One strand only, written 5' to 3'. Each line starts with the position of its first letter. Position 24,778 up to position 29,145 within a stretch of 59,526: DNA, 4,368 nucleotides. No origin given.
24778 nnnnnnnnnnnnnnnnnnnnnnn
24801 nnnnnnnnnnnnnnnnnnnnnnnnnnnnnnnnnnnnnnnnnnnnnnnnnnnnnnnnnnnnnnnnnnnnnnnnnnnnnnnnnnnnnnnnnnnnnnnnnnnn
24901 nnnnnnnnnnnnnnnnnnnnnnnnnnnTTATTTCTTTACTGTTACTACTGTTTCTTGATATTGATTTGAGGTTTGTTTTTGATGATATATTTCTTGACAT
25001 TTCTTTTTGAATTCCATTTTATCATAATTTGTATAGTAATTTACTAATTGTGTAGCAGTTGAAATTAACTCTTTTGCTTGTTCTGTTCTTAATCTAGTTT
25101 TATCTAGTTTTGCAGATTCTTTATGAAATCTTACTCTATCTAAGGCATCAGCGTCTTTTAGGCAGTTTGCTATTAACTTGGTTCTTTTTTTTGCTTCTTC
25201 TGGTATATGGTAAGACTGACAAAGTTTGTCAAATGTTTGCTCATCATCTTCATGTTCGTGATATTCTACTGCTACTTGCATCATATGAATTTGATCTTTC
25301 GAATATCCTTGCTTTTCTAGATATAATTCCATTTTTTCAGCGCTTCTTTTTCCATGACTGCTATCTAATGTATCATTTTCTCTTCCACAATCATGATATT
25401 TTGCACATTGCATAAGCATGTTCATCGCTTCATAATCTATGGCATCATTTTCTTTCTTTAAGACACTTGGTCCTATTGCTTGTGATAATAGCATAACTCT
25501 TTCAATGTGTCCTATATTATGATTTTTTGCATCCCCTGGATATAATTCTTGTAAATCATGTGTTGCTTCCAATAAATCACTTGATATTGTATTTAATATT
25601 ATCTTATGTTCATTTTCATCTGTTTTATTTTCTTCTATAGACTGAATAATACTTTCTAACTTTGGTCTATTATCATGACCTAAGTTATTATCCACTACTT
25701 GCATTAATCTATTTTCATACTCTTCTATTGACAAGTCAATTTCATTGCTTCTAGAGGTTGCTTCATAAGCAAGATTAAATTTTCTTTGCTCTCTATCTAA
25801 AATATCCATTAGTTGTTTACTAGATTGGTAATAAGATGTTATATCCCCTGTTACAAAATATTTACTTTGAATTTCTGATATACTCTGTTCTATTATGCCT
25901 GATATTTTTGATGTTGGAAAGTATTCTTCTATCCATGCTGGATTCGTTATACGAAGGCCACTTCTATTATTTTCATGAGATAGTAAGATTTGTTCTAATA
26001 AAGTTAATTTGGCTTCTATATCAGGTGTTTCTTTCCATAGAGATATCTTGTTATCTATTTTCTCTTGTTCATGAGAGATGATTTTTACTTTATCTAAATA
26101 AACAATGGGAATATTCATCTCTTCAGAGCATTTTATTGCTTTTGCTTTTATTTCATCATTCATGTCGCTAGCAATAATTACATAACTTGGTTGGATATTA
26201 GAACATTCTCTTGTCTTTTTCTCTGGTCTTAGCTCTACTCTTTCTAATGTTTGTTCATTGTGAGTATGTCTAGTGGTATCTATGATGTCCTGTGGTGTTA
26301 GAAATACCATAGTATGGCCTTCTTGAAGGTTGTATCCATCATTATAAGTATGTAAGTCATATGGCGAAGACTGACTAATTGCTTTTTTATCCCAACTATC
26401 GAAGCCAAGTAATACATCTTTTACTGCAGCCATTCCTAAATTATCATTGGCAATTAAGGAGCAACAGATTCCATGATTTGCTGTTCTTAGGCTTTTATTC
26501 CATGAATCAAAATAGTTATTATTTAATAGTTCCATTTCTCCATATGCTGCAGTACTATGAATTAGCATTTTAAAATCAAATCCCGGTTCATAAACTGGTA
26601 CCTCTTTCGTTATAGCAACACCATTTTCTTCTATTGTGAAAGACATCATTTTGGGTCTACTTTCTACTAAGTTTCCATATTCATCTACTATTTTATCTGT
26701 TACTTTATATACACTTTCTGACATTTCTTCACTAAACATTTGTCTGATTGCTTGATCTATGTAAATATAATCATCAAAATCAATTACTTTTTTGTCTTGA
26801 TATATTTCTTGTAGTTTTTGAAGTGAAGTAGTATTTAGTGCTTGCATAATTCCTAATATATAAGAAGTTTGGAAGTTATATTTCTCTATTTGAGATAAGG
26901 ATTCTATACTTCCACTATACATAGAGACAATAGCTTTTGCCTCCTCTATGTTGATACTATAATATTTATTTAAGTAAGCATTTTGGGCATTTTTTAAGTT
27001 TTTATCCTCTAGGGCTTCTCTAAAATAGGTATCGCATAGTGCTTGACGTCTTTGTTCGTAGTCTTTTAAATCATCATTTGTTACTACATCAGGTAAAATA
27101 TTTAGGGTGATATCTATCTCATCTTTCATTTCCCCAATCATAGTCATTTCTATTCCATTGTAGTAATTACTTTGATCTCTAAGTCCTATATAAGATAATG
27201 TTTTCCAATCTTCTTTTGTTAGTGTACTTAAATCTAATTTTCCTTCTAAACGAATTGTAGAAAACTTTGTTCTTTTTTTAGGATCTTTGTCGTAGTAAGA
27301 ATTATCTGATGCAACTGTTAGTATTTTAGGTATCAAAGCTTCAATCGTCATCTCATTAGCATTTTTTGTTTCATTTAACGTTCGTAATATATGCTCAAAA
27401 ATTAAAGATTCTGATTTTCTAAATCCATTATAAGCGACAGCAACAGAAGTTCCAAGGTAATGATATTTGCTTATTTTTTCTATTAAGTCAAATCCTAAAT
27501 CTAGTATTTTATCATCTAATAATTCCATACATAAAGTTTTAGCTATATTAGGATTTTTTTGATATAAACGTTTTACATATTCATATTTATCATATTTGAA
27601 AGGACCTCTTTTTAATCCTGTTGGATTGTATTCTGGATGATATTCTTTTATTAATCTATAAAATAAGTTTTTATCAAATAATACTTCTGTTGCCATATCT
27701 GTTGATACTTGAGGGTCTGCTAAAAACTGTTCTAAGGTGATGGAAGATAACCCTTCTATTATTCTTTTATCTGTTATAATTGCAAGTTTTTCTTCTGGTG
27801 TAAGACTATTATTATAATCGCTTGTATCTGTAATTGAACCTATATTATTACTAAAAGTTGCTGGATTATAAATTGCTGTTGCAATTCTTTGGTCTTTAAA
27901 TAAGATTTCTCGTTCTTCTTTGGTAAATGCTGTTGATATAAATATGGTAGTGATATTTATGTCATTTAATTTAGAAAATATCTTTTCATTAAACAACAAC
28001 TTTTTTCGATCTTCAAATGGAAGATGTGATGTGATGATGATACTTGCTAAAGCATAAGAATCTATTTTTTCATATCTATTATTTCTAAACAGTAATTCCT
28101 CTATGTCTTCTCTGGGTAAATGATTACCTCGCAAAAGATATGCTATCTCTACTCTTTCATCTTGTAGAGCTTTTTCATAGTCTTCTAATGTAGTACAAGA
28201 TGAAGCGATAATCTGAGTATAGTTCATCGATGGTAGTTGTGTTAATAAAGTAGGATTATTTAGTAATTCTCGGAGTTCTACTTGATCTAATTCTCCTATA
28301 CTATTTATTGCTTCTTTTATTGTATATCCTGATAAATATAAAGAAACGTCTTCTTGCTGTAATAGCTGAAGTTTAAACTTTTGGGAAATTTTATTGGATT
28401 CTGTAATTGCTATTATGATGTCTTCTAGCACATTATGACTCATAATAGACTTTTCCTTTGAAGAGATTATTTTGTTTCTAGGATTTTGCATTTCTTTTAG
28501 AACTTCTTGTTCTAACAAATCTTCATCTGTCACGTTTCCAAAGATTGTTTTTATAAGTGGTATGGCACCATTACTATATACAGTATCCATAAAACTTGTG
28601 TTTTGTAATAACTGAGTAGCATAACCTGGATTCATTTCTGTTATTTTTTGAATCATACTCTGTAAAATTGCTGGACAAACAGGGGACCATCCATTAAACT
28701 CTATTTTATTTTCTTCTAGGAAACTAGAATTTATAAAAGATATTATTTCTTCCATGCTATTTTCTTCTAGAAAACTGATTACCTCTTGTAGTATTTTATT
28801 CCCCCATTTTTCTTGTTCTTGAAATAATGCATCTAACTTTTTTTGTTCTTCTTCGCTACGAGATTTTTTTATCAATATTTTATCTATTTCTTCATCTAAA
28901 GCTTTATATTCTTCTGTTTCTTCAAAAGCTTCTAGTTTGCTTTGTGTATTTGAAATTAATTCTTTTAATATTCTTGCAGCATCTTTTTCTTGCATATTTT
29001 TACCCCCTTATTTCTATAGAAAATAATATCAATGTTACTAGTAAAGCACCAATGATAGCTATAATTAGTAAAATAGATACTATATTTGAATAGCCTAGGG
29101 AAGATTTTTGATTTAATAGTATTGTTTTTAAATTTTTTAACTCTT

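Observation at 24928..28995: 1355-aa effector-like protein: helical repeats, possible ART-like domain, HD hydrolase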

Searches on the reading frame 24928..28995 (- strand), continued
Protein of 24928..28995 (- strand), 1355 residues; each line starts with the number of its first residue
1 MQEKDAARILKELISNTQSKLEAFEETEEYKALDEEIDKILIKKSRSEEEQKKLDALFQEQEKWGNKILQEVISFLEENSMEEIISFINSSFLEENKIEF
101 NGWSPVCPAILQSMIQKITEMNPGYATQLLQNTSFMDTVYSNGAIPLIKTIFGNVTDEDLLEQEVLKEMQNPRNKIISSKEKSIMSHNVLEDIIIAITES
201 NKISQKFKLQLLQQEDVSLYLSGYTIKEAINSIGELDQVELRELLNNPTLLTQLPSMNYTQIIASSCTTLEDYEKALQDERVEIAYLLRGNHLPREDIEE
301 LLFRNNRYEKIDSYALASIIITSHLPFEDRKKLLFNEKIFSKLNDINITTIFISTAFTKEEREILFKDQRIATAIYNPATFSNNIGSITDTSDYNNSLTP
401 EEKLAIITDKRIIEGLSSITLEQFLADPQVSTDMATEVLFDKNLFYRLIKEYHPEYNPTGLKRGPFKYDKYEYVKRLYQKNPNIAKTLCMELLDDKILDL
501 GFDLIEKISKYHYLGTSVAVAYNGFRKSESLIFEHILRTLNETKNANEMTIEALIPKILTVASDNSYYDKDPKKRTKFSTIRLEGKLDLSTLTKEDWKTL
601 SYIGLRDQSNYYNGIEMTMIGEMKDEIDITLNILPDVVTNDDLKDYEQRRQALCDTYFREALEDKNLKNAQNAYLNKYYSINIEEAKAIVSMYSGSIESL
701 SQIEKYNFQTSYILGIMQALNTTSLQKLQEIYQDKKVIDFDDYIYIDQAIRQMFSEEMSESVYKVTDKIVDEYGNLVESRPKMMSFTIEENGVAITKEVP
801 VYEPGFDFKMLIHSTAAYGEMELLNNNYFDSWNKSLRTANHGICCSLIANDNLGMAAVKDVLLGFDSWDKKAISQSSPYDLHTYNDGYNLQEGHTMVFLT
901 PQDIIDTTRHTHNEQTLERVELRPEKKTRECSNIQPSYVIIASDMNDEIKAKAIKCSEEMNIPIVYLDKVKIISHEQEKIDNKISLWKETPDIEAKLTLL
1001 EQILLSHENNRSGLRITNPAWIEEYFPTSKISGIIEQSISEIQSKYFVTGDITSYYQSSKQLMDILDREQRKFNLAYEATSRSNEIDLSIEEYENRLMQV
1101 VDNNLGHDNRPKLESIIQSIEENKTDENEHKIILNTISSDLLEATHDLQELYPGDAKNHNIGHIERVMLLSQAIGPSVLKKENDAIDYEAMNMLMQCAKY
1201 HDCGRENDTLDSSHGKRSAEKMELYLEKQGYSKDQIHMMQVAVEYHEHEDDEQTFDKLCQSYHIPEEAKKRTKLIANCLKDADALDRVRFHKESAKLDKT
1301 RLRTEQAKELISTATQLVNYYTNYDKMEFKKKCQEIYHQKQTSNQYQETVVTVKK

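Call 68: list_cluster_members(proteins=[P0007, P0034, P0159, P0175, P0170, P0204, P0218, P0236, P0184, P0165])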
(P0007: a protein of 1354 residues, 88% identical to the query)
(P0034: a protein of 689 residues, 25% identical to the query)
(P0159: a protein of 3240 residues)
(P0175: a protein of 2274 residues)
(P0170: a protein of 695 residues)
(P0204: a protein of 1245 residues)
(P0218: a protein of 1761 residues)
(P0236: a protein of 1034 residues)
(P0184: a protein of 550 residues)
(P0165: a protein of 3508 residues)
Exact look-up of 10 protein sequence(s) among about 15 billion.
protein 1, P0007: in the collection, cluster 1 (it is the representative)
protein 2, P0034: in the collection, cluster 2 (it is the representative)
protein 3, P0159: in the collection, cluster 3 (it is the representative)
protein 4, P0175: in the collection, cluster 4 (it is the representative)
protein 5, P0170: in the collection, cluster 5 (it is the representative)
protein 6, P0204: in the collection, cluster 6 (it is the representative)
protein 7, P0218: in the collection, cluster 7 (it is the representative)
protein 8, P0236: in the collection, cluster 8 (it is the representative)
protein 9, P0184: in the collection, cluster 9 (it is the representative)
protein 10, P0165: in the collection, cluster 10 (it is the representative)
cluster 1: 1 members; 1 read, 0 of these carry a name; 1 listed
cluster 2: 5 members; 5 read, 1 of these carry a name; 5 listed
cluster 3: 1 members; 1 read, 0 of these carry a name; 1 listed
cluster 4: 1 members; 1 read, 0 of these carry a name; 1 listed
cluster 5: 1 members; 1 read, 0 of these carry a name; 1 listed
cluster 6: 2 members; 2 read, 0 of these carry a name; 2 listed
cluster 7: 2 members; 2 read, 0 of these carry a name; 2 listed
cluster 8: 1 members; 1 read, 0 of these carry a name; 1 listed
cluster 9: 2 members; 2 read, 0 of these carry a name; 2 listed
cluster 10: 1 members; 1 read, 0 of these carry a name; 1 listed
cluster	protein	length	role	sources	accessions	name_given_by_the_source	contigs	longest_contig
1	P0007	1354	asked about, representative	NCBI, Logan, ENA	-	-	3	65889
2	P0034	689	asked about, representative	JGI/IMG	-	-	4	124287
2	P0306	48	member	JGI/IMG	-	hypothetical protein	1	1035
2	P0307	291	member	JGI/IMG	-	-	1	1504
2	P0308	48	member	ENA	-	-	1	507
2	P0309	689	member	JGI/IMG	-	-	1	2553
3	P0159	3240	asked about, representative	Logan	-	-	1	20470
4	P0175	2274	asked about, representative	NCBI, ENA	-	-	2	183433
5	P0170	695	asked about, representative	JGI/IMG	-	-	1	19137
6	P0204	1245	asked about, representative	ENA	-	-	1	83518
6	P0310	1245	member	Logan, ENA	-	-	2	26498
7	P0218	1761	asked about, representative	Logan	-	-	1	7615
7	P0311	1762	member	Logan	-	-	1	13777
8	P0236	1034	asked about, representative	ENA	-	-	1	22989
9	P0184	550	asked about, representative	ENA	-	-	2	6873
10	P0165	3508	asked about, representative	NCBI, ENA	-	-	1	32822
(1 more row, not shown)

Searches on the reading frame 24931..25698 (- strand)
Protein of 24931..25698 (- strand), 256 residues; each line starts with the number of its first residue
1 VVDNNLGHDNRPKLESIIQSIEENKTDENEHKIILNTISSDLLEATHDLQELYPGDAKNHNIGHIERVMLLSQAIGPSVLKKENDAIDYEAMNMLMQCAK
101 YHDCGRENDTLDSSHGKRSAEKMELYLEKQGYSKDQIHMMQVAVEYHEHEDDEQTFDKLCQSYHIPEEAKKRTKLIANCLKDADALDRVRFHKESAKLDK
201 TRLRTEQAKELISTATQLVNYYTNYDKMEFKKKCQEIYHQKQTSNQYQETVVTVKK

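Call 24: search_protein_families(library=pfam, proteins=[window:24931-25698:-], max_evalue=10)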
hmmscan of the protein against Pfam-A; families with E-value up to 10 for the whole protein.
window:24931-25698:- (256 aa): 3 families
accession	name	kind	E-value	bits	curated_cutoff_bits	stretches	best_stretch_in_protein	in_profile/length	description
PF01966.28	HD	-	0.00036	21.2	22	1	62-188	2-115/116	HD domain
PF09828.14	ChrB_C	-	0.0084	16.9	25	1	147-207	52-109/132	ChrB, C-terminal domain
PF01969.22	Ni_insertion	-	0.22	11.1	22.1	1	99-185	16-104/375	Nickel insertion protein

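Call 34: find_homologous_proteins(query=A4, max_evalue=0.001)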
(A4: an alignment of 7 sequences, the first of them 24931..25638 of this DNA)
Query A4 (7 sequences) (236 aa, profile of the alignment): 1987 proteins with E <= 0.001 among 7792 candidates; the best 120 are listed.
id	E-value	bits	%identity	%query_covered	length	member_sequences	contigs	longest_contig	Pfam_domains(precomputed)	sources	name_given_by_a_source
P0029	3.4e-101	355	97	100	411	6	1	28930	-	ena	-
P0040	3.9e-88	313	75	83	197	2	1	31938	-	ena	-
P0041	1.1e-84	301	46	92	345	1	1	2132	-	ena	-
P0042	1.9e-72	261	45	86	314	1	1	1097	PF01966.29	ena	-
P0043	7.7e-52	194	43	75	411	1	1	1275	PF01966.29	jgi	jgi:HD superfamily phosphodiesterase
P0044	3.2e-45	172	46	63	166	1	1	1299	PF01966.29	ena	-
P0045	2.8e-40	156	39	67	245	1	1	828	PF01966.29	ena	-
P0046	2.3e-39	153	41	67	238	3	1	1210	PF01966.29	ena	-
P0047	9.1e-39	151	32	75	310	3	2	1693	PF01966.29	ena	-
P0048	1.3e-38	151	37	64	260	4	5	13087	PF01966.29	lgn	-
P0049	7.8e-38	148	39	67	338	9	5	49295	PF01966.29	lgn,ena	-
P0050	8.4e-38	148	37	71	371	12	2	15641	PF01966.29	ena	-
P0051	9.3e-38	148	34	70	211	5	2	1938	PF01966.29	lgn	-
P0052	1.2e-37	148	38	71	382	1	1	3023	PF01966.29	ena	-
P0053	1.2e-37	148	31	64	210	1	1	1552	PF01966.29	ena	-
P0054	2.2e-37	147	33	72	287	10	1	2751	PF01966.29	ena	-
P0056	3.7e-37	146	36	75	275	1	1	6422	PF01966.29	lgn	-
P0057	4.7e-37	146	32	82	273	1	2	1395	PF01966.29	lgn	-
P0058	8.3e-37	145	29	69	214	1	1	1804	PF01966.29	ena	-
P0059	8.7e-37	145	29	69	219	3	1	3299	PF24391.2,PF01966.29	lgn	-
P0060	2.3e-36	143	34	69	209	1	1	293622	PF24391.2,PF01966.29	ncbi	-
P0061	3.3e-36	143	30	70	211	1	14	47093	PF01966.29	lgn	-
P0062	5.1e-36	142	31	85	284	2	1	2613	PF01966.29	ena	-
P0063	6.2e-36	142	34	75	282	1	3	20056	PF01966.29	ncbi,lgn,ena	-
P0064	6.4e-36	142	33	82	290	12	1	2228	PF01966.29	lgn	-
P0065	9.1e-36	141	34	81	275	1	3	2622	PF01966.29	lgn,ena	-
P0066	9.3e-36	141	36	71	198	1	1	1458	PF01966.29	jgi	jgi:HD superfamily phosphodiesterase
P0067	9.7e-36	141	36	64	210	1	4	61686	PF24391.2,PF01966.29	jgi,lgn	-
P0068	9.9e-36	141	31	81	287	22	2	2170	PF01966.29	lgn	-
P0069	1.0e-35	141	32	91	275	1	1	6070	PF01966.29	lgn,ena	-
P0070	1.0e-35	141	30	69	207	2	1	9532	PF01966.29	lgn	-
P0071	1.3e-35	141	30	70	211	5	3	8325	PF01966.29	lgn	-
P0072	1.5e-35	141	36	72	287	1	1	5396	PF01966.29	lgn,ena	-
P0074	2.2e-35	140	33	81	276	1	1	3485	PF01966.29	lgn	-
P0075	2.3e-35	140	30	69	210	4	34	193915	PF01966.29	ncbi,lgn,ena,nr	ncbi:MAG: HD domain-containing protein [Bacilli bacterium]|nr:HD domain-containing protein [Bacilli 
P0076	3.6e-35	139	34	75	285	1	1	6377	PF01966.29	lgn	-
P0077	4.3e-35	139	32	73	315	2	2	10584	PF01966.29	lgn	-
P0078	4.3e-35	139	38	66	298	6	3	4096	PF01966.29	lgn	-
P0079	5.6e-35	139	32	69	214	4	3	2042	PF01966.29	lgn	-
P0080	6.4e-35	139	39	64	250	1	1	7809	PF01966.29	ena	-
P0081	7.0e-35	138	32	91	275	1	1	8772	PF01966.29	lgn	-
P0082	7.4e-35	138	33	67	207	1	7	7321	PF24391.2,PF21447.4,PF01966.29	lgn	-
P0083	7.4e-35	138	33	69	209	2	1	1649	PF01966.29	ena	-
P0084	7.9e-35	138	35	70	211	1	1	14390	PF01966.29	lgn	-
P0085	8.5e-35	138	32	69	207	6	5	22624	PF21447.4,PF01966.29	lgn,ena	-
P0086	9.3e-35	138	36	67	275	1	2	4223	PF01966.29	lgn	-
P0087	1.2e-34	138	33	64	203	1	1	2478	PF01966.29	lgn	-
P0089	1.3e-34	138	32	91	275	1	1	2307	PF01966.29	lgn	-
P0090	1.3e-34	138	31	70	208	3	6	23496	PF01966.29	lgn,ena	-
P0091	1.3e-34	138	37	83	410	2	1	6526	PF01966.29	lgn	-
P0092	1.5e-34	137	37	75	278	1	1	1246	PF01966.29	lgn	-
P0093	1.7e-34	137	38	58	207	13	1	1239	PF01966.29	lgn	-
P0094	1.8e-34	137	31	64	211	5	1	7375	PF01966.29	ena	-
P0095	1.8e-34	137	38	73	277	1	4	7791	PF01966.29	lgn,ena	-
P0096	2.0e-34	137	38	70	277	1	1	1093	PF01966.29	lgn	-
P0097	2.5e-34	137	34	66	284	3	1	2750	PF01966.29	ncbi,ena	-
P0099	2.8e-34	137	34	82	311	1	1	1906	PF01966.29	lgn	-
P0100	3.0e-34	136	32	64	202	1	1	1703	PF01966.29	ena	-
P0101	3.2e-34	136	34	69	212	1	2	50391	PF01966.29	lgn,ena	-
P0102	3.4e-34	136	35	64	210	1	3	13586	PF24391.2,PF01966.29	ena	-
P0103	3.5e-34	136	34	74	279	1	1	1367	PF01966.29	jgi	-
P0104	3.6e-34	136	33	74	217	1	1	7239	PF01966.29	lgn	-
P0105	4.2e-34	136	36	70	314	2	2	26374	PF01966.29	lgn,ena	-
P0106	4.5e-34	136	36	72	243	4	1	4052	PF01966.29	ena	-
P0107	4.7e-34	136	38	70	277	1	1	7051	PF01966.29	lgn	-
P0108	4.8e-34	136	32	69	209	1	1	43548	PF01966.29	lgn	-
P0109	5.3e-34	136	35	66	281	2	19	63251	PF01966.29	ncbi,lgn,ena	-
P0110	5.7e-34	136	36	67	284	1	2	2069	PF01966.29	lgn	-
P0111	6.0e-34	135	29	69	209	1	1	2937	PF01966.29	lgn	-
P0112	6.2e-34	135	34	69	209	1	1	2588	PF01966.29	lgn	-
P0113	6.5e-34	135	33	72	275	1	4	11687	PF01966.29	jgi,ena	-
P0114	7.8e-34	135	34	73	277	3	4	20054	PF01966.29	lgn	-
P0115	8.2e-34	135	33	75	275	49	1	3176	PF01966.29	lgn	-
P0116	9.7e-34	135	35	64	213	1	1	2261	PF01966.29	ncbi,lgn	-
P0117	1.0e-33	135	31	64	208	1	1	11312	PF01966.29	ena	-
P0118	1.0e-33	135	31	69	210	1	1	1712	PF01966.29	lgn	-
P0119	1.1e-33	135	34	79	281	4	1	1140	PF01966.29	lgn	-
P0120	1.1e-33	135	32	69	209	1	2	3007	PF01966.29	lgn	-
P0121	1.1e-33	135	32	64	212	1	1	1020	PF01966.29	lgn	-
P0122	1.3e-33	134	33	64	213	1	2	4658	PF01966.29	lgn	-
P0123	1.5e-33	134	32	72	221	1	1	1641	PF01966.29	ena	-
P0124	1.5e-33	134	28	86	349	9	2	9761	PF01966.29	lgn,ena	-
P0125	1.5e-33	134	32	69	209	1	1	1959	PF01966.29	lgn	-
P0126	2.1e-33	134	33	72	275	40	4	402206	PF01966.29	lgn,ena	-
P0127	2.4e-33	133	35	73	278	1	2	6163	PF01966.29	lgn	-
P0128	2.4e-33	133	35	70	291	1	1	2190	PF01966.29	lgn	-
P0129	2.8e-33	133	33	69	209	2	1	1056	PF01966.29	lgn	-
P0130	3.2e-33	133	33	72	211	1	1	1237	PF01966.29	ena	-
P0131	3.7e-33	133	36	75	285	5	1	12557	PF01966.29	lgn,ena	-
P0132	3.9e-33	133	30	69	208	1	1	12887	PF24391.2,PF01966.29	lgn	-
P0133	4.4e-33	133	33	73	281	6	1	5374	PF01966.29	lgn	-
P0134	4.9e-33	132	36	67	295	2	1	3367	PF01966.29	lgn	-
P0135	5.6e-33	132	35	74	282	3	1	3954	PF01966.29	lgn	-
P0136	5.7e-33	132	36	70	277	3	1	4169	PF01966.29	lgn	-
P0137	5.7e-33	132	33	76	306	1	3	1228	PF01966.29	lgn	-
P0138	6.4e-33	132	37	69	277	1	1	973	PF01966.29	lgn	-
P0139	6.7e-33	132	30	64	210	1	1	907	PF01966.29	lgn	-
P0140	6.8e-33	132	32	72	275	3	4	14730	PF01966.29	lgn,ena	-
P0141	6.9e-33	132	35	66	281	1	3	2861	PF01966.29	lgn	-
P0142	8.2e-33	132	33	77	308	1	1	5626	PF01966.29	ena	-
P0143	8.2e-33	132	34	66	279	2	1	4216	PF01966.29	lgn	-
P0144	1.1e-32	131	35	67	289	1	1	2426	PF01966.29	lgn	-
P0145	1.1e-32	131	34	72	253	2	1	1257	PF01966.29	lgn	-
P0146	1.4e-32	131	32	69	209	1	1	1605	PF01966.29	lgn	-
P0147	1.5e-32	131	32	75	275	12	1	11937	PF01966.29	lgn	-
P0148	1.5e-32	131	36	75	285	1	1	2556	PF01966.29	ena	-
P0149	1.6e-32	131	32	64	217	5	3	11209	PF01966.29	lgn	-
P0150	1.8e-32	131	32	71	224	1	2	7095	PF01966.29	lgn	-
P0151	1.8e-32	131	33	91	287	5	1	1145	PF01966.29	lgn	-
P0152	1.8e-32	131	33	64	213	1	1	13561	PF01966.29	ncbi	-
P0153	2.1e-32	130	31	69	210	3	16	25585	PF01966.29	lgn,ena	-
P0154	2.2e-32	130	35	64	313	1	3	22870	PF01966.29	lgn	-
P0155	2.2e-32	130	37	71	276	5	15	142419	PF01966.29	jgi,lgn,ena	-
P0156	2.3e-32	130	34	64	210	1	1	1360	PF01966.29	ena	-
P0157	2.5e-32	130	30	69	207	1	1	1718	PF01966.29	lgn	-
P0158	2.6e-32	130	31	69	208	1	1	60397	PF01966.29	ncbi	-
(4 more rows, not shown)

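Call 35: search_solved_structures(query=A4, max_evalue=1, show_alignments=2)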
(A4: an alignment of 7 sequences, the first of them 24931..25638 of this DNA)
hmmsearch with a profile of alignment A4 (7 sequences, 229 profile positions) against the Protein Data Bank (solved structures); distinct sequences matched with E-value up to 1: 8.
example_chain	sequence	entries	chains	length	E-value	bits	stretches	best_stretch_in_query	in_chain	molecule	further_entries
8jgo_A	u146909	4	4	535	0.021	17.4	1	44-172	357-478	Exopolyphosphatase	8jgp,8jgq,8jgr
8jgt_A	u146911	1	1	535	0.021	17.4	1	44-172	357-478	Exopolyphosphatase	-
2pq7_A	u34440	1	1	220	0.04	16.5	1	28-132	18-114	Predicted HD superfamily hydrolase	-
5z7c_A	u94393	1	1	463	0.062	15.9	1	44-89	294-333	3'3'-cGAMP-specific phosphodiesterase 3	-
4r8z_A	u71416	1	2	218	0.1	15.2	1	37-89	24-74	Cyclic di-GMP phosphodiesterase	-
4mcw_A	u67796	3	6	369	0.17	14.5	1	17-89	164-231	Metal dependent phosphohydrolase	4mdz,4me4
2qgs_A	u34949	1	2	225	0.24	14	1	25-68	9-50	Protein SE1688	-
6rzy_A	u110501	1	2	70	0.29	13.7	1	112-157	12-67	Heat shock protein 40, type II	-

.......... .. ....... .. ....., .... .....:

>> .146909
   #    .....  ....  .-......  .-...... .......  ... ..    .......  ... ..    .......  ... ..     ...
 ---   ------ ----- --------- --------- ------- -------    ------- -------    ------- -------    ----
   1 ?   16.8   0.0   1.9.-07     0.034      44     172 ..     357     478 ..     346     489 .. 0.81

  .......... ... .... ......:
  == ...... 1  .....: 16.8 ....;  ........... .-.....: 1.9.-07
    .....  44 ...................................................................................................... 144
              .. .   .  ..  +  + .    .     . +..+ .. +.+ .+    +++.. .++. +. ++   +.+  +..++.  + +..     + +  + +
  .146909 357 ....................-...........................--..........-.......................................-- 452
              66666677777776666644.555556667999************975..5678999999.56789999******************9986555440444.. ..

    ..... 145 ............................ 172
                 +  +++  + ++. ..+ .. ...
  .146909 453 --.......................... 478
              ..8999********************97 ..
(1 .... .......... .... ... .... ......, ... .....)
